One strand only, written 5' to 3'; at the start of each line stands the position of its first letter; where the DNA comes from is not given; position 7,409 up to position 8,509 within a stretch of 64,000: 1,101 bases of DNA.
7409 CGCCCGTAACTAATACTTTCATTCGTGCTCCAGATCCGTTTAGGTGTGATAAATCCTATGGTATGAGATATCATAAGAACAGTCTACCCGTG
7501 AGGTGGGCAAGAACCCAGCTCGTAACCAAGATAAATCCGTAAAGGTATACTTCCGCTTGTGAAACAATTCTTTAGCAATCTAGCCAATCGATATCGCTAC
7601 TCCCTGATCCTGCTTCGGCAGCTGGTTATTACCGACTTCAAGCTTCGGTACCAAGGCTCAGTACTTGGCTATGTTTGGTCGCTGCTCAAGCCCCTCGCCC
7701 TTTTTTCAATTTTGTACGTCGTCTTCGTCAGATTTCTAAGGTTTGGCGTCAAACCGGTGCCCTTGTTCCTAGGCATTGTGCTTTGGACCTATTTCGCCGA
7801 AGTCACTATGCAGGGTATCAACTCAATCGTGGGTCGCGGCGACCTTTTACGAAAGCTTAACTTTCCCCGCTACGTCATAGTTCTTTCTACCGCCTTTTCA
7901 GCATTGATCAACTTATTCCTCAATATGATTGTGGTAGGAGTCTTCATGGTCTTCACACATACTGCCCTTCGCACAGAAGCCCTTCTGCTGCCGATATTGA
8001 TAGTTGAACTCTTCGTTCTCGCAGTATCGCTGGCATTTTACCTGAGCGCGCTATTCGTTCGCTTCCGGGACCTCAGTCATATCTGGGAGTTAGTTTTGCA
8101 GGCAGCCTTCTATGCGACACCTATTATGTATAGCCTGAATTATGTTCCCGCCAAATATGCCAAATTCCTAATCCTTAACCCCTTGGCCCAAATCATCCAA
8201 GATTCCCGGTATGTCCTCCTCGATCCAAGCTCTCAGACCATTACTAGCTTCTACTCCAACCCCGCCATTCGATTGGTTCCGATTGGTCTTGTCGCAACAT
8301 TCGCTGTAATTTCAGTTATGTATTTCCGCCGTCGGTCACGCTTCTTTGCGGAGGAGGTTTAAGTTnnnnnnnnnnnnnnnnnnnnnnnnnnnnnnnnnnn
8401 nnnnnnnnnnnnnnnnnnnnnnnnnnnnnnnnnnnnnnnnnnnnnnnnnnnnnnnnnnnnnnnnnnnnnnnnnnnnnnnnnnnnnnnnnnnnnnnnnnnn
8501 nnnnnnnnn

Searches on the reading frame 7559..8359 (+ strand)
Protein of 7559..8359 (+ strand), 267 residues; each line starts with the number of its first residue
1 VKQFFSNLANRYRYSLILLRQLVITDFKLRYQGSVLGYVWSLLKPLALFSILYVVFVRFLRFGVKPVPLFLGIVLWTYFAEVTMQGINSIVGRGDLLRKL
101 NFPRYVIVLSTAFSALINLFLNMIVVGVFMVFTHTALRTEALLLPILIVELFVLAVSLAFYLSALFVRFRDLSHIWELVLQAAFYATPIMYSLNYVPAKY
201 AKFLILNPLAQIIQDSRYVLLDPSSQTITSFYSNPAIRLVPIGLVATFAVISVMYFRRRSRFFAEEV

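Call 24: search_protein_families(library=pfam, proteins=[window:7559-8359:+], max_evalue=0.00001)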
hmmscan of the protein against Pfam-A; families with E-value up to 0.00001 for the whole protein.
window:7559-8359:+ (267 aa): 1 family
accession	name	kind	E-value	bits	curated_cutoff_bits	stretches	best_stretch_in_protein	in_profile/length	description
PF01061.29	ABC2_membrane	-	6e-12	46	26.9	1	19-219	3-209/211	ABC-2 type transporter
